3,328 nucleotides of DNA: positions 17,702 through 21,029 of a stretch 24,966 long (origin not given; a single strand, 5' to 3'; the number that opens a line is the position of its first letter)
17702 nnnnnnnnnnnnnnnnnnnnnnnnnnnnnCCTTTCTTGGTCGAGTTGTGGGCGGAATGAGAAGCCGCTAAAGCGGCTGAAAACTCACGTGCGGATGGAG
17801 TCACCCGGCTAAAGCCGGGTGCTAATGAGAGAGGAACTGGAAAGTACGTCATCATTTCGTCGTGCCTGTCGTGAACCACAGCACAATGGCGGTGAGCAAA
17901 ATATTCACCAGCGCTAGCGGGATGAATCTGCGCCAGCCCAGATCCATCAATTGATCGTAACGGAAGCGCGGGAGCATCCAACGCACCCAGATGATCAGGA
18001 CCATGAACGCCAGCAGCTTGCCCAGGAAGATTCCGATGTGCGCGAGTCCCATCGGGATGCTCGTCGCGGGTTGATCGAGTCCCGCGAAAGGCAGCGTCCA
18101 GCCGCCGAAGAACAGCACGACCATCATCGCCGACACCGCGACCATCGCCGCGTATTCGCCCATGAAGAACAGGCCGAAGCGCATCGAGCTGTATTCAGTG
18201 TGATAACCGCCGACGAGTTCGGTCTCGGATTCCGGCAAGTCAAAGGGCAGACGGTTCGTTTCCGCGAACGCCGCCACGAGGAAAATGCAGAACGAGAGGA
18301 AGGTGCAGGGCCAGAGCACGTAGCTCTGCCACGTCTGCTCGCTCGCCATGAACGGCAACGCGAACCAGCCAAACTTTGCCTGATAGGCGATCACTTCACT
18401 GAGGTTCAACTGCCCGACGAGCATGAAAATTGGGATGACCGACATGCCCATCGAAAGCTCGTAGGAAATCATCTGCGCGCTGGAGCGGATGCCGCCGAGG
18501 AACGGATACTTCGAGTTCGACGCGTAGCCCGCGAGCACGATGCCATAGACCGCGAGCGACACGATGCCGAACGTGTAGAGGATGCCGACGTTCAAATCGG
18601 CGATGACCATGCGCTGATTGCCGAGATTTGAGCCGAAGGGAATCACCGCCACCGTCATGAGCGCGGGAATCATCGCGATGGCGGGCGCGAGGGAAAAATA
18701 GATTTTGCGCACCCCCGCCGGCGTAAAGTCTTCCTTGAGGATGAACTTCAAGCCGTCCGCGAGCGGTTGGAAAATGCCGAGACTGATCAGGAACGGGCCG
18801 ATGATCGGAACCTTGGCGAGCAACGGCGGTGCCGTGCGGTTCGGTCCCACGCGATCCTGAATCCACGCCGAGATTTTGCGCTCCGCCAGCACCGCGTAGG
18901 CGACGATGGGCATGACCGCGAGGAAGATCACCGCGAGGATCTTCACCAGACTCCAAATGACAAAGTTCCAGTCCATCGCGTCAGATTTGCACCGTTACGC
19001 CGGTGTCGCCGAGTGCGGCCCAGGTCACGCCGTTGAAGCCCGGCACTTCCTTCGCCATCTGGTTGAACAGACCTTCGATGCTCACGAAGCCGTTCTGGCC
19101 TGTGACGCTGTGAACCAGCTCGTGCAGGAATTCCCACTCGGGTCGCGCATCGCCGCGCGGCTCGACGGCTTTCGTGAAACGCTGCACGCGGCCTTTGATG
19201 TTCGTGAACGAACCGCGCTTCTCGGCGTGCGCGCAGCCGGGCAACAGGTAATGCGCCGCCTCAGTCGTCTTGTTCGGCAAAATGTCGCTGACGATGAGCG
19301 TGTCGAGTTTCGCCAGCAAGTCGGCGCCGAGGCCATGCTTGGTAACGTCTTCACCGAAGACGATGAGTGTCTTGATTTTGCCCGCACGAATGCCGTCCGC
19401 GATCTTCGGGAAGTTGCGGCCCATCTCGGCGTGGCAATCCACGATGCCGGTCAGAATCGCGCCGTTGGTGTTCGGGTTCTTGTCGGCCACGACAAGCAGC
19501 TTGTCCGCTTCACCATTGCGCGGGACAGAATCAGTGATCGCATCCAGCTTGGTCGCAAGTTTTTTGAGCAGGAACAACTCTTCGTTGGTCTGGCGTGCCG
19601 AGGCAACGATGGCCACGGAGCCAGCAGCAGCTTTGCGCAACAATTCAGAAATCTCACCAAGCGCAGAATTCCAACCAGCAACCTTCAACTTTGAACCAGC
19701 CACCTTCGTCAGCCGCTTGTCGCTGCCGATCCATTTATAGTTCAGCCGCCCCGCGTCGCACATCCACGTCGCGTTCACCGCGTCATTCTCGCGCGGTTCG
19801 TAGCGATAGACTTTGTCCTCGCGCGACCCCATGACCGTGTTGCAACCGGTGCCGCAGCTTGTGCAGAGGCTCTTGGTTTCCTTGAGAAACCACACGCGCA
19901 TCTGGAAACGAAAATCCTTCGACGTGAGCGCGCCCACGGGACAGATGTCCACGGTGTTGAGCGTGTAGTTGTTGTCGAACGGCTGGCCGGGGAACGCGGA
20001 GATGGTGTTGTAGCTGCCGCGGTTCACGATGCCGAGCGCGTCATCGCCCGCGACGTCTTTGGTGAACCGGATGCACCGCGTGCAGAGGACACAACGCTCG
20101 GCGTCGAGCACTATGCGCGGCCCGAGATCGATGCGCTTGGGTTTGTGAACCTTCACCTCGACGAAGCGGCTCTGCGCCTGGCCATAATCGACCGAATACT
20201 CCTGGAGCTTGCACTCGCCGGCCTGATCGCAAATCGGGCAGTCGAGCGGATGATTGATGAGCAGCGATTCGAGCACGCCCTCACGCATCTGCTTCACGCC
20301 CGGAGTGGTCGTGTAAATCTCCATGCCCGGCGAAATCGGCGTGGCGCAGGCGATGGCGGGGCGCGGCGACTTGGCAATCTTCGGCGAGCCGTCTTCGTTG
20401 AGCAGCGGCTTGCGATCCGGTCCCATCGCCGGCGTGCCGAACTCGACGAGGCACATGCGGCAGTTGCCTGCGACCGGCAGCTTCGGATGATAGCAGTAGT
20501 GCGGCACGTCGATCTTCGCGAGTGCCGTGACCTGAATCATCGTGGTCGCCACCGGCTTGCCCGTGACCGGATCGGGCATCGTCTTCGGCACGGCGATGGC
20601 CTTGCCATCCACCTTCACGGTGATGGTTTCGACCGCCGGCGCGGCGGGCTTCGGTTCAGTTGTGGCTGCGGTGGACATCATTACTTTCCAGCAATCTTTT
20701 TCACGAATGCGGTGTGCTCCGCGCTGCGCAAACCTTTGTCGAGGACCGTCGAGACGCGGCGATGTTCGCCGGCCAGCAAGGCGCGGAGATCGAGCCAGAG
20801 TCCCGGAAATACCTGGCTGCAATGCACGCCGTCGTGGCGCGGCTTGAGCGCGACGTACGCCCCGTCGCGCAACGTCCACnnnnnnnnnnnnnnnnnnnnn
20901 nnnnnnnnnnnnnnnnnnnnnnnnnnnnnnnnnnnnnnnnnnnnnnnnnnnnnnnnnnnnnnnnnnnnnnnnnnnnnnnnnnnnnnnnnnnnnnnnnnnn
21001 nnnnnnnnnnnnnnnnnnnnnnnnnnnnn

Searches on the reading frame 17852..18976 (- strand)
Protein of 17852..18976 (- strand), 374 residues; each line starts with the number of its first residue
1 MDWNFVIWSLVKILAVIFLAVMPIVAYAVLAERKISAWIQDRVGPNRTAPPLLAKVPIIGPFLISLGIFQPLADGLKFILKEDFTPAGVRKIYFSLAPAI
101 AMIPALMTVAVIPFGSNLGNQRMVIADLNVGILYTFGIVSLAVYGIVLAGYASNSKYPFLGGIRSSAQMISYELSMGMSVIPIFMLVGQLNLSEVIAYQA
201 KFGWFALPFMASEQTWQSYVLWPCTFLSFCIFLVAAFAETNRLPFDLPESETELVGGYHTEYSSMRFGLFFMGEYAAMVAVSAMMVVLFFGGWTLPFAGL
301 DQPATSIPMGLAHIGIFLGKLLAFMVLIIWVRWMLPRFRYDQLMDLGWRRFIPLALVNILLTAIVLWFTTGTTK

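Call 6: search_protein_families(library=pfam, proteins=[window:17852-18976:-], max_evalue=0.001)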
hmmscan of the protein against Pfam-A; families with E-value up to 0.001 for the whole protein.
window:17852-18976:- (374 aa): 1 family
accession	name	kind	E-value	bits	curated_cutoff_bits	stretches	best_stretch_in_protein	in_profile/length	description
PF00146.26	NADHdh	-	6.1e-113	377.5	27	1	15-363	4-298/298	NADH dehydrogenase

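Call 12: find_related_loci(query=window:17852-18976:-, collection=genome_contigs, flank=10000)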
Query window:17852-18976:- (374 aa) in genome_contigs; peptide patterns used: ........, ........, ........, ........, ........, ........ (x = any residue, [..] = any of these).
600 stretches matched a pattern (row limit reached: there are more); 589 encode a relative of the query (tblastn E <= 1e-3); the best 80 are kept; 80 distinct loci.
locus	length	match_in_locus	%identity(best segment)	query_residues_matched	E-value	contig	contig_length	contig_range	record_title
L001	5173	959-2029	76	1-359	0e+0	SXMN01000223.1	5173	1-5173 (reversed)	MAG: Verrucomicrobiales bacterium isolate F1-120-MAGs170 F1-120__c536197, whole genome shotgun sequence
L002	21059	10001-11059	74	1-367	0e+0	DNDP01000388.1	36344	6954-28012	MAG TPA_asm: Verrucomicrobiales bacterium isolate UBA12295 contig_1913, whole genome shotgun sequence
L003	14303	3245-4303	74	1-370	2e-173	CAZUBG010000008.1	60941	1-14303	MAG TPA_asm: uncultured Bifidobacteriaceae bacterium isolate binchicken_co3_517 genome assembly, contig: NODE_1365_lengt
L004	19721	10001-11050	72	1-367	2e-171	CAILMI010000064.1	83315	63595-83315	MAG: uncultured Verrucomicrobia subdivision 3 bacterium isolate KT_bin-0898 genome assembly, contig: bin-0898:64/70, who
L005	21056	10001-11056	71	1-370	8e-170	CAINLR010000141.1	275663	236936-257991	MAG: uncultured Verrucomicrobia subdivision 3 bacterium isolate MJ-time_bin-3030 genome assembly, contig: bin-3030:141/1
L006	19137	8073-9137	70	4-374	5e-170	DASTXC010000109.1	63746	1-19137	MAG TPA_asm: Verrucomicrobiia bacterium isolate SMAG_U2404 k141_1296906, whole genome shotgun sequence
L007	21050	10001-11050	71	1-367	1e-168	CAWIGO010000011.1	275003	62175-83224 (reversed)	MAG: uncultured Verrucomicrobiae bacterium isolate MFD03726.bin.1.231 genome assembly, contig: contig_37230, whole genom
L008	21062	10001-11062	69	2-372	1e-168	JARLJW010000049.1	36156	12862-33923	MAG: Verrucomicrobiia bacterium isolate MAG_BO64 MetaBAT2_Bin_64_Oxic_k141_1092854, whole genome shotgun sequence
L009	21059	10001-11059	69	1-370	3e-168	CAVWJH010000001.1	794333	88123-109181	MAG: uncultured Verrucomicrobiae bacterium isolate MFD05502.bin.2.46 genome assembly, contig: contig_25608, whole genome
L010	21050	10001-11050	70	1-367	1e-167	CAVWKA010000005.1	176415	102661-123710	MAG: uncultured Verrucomicrobiae bacterium isolate MFD05512.bin.2.55 genome assembly, contig: contig_18224, whole genome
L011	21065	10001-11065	70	1-370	1e-167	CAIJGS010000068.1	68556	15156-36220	MAG: uncultured Verrucomicrobia subdivision 3 bacterium isolate Umea2p1_bin-1422 genome assembly, contig: bin-1422:068/3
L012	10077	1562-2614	71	1-366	2e-167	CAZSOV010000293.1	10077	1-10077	MAG TPA_asm: uncultured Verrucomicrobiota bacterium isolate SRP302895_co1_382 genome assembly, contig: NODE_13396_length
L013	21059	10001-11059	68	1-370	2e-167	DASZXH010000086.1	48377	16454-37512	MAG TPA_asm: Verrucomicrobiia bacterium isolate SMAG_U6178 k141_54709, whole genome shotgun sequence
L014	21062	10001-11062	72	1-369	6e-167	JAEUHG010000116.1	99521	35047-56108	MAG: Verrucomicrobiales bacterium isolate new MAG-11 k141_4465812, whole genome shotgun sequence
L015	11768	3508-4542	74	1-360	4e-166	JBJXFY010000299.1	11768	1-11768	MAG: Limisphaerales bacterium isolate F1F2.bin.388 k127_6777049, whole genome shotgun sequence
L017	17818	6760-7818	68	1-370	4e-165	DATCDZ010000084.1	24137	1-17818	MAG TPA_asm: Verrucomicrobiia bacterium isolate SMAG_U7740 k141_245033, whole genome shotgun sequence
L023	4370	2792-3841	71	4-370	1e-168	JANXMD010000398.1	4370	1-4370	MAG: Verrucomicrobia bacterium isolate 336R_concoct_69_sub 336R_k141_340327, whole genome shotgun sequence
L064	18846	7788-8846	71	1-370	3e-174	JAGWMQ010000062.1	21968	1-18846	MAG: Verrucomicrobiota bacterium isolate REEB211 contig-150_3658, whole genome shotgun sequence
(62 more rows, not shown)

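Call 21: find_encoding_contigs(protein=window:17852-18976:-, flank=10000, max_places=10)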
Protein window:17852-18976:- (374 aa): no gene with exactly this product is on record in the collection.

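Call 22: find_related_loci(query=window:17852-18976:-, collection=metagenome_contigs, flank=10000)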
Query window:17852-18976:- (374 aa) in metagenome_contigs; peptide patterns used: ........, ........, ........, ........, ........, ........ (x = any residue, [..] = any of these).
600 stretches matched a pattern (row limit reached: there are more); 582 encode a relative of the query (tblastn E <= 1e-3); the best 80 are kept; 80 distinct loci.
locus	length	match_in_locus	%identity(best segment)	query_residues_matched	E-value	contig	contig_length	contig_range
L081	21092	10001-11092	75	1-367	0e+0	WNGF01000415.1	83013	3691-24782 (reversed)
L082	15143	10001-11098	74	1-367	1e-179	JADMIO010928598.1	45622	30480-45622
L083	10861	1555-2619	74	1-372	7e-177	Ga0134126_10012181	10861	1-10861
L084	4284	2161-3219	73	1-370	1e-179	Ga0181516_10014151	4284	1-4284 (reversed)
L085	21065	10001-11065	71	1-369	2e-173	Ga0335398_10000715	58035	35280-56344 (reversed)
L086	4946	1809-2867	71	1-370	3e-177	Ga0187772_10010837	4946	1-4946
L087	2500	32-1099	70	1-373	0e+0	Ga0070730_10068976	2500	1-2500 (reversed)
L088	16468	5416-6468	73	1-368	1e-171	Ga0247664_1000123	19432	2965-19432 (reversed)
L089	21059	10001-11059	72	1-370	1e-171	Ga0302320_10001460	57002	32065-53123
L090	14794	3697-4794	71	4-370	2e-171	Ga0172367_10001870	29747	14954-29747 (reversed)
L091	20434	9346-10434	72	1-374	2e-171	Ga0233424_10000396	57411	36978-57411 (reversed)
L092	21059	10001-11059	70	1-370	3e-171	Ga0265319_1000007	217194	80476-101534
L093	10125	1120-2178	71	1-370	4e-171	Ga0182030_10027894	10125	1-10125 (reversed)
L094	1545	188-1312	68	1-370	0e+0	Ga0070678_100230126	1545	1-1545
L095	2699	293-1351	72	1-367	0e+0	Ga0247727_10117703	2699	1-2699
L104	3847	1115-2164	72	1-367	6e-174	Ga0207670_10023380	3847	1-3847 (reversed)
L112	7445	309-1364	71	1-367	1e-165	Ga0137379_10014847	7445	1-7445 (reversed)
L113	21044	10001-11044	73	1-367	2e-165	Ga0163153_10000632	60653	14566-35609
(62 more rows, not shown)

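Call 37: search_protein_families(library=pfam, alignment_id=A1, max_evalue=0.001)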
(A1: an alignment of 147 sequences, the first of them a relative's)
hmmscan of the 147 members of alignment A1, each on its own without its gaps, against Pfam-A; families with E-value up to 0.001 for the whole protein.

A. member 1, L001:2068-2586:+ (173 aa): 1 family
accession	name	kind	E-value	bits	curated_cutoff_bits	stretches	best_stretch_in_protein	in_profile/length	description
PF10387.14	DUF2442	-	6.9e-22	77.9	23.9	1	84-153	1-71/72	Protein of unknown function (DUF2442)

B. families by the number of members that match (of 147 scanned): 41 families (the first 25 are shown)
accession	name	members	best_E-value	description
PF10387.14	DUF2442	11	4.3e-23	Protein of unknown function (DUF2442)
PF05685.18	Uma2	6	1.8e-33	Putative restriction endonuclease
PF01555.25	N6_N4_Mtase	4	7.3e-60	DNA methylase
PF13366.12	PDDEXK_3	4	4.2e-44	PD-(D/E)XK nuclease superfamily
PF01797.21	Y1_Tnp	4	3.3e-25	Transposase IS200 like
PF13711.11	DUF4160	3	5.5e-22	Domain of unknown function (DUF4160)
PF03781.23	FGE-sulfatase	2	2.8e-45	Sulfatase-modifying factor enzyme 1-like domain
PF08241.18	Methyltransf_11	2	2e-17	Methyltransferase domain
PF13649.12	Methyltransf_25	2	6.4e-16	Methyltransferase domain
PF13489.12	Methyltransf_23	2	2.9e-12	Methyltransferase domain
PF13847.12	Methyltransf_31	2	7.7e-10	Methyltransferase domain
PF00903.31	Glyoxalase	2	1.1e-09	Glyoxalase/Bleomycin resistance protein/Dioxygenase superfamily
PF08242.18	Methyltransf_12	2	9.3e-08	Methyltransferase domain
PF01209.24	Ubie_methyltran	2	1.8e-06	ubiE/COQ5 methyltransferase family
PF08843.17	AbiEii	2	5e-06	Nucleotidyl transferase AbiEii toxin, Type IV TA system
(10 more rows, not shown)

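Call 47: search_protein_families(library=pfam, proteins=[L009:5486-6112:+, L017:2979-3413:+, L017:3919-4893:+, L023:523-1020:+, L083:3241-3720:+, L009:16093-16950:+, L113:4077-4670:+, L113:5183-5773:+, L113:7369-7668:+, L064:5378-6091:+], max_evalue=0.001)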
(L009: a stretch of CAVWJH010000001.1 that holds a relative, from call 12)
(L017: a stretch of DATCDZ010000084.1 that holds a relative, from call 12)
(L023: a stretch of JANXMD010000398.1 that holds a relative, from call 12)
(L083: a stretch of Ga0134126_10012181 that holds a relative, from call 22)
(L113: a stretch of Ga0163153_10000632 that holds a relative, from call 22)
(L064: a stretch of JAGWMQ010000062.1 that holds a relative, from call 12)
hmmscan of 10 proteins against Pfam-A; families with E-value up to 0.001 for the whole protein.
L009:5486-6112:+ (209 aa): 0 families

L017:2979-3413:+ (145 aa): 1 family
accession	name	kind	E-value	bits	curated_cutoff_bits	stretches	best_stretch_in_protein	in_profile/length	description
PF10387.14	DUF2442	-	8.9e-06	26.3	23.9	1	70-144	1-70/72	Protein of unknown function (DUF2442)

L017:3919-4893:+ (325 aa): 3 families
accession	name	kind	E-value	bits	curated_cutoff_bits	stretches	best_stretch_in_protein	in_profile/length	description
PF01555.25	N6_N4_Mtase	-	7.3e-60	203.1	26.7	1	65-283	2-220/221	DNA methylase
PF01170.24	UPF0020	-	0.00026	21.2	22.3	0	245-282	29-65/197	RMKL-like, methyltransferase domain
PF03602.21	Cons_hypoth95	-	0.00059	20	24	0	40-93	88-143/182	Conserved hypothetical protein 95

L023:523-1020:+ (166 aa): 1 family
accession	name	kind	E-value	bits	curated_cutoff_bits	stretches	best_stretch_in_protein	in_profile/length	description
PF13366.12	PDDEXK_3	-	4.2e-44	150.1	22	1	35-150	2-116/117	PD-(D/E)XK nuclease superfamily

L083:3241-3720:+ (160 aa): 0 families

L009:16093-16950:+ (286 aa): 7 families
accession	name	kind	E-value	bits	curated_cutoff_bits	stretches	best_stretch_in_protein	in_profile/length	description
PF08241.18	Methyltransf_11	-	1.1e-16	61.7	21.2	1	56-142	1-93/95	Methyltransferase domain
PF13649.12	Methyltransf_25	-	1.6e-15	58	27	1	55-140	1-97/97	Methyltransferase domain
PF13489.12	Methyltransf_23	-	4.2e-12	46.5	27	1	45-195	14-161/164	Methyltransferase domain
PF13847.12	Methyltransf_31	-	7.7e-10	39.1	27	1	50-143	2-108/145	Methyltransferase domain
PF08242.18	Methyltransf_12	-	9.3e-08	33.1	30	1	56-141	1-97/98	Methyltransferase domain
PF01209.24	Ubie_methyltran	-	1.8e-06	27.9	20.1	1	93-144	102-151/233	ubiE/COQ5 methyltransferase family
PF02353.26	CMAS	-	1.5e-05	24.9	27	1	46-144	57-164/273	Mycolic acid cyclopropane synthetase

L113:4077-4670:+ (198 aa): 2 families
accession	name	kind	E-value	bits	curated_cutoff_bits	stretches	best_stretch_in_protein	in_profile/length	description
PF08843.17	AbiEii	-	5e-06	27.1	22.5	1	32-152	17-166/238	Nucleotidyl transferase AbiEii toxin, Type IV TA system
PF19502.5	DUF6036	-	5.5e-05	23.5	23.6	1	73-166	60-128/164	Nucleotidyltransferase of unknown function (DUF6036)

L113:5183-5773:+ (197 aa): 0 families

L113:7369-7668:+ (100 aa): 0 families

L064:5378-6091:+ (238 aa): 0 families

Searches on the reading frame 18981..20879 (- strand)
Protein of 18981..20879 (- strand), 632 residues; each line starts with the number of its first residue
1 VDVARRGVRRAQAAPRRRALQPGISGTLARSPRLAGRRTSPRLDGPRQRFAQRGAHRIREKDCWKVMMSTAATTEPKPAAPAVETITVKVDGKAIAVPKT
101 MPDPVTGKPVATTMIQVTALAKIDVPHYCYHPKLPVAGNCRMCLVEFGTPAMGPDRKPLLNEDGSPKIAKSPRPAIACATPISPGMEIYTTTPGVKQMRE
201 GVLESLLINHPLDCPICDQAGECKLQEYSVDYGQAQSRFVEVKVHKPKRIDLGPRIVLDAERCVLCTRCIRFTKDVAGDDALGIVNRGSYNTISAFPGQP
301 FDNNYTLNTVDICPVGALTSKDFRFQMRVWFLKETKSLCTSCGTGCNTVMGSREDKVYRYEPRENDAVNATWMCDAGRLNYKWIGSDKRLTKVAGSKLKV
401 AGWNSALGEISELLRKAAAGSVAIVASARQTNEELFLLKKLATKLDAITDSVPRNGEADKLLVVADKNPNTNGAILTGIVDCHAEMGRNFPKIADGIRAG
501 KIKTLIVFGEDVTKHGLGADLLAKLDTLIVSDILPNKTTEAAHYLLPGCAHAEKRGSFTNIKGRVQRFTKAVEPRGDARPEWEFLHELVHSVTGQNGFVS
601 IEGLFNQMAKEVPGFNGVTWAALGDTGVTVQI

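Call 6: search_protein_families(library=pfam, proteins=[window:18981-20879:-], max_evalue=0.001)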
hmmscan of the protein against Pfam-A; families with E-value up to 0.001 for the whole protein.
window:18981-20879:- (632 aa): 6 families
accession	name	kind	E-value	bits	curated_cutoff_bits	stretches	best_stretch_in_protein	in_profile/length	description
PF22117.2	Fer4_Nqo3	-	1.2e-23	83.5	27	1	253-319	1-67/67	NADH-quinone oxidoreductase subunit 3, ferredoxin-like domain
PF00384.28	Molybdopterin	-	4.9e-21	75.6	24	1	474-589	231-351/353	Molybdopterin oxidoreductase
PF10588.14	NADH-G_4Fe-4S_3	-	4e-16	58.7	27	1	199-237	1-39/40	NADH-ubiquinone oxidoreductase-G iron-sulfur binding region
PF04879.21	Molybdop_Fe4S4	-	1.6e-07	31.6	22.7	1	333-382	2-51/55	Molybdopterin oxidoreductase Fe4S4 domain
PF13510.11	Fer2_4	-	5e-06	26.9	22.8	1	85-192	3-81/82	2Fe-2S iron-sulfur cluster binding domain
PF22151.2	Fer4_NDSU1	-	6.2e-06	26.1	23.8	1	333-381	2-50/51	NADH-ubiquinone oxidoreductase NDSU1/NuoG-like, 4Fe-4S domain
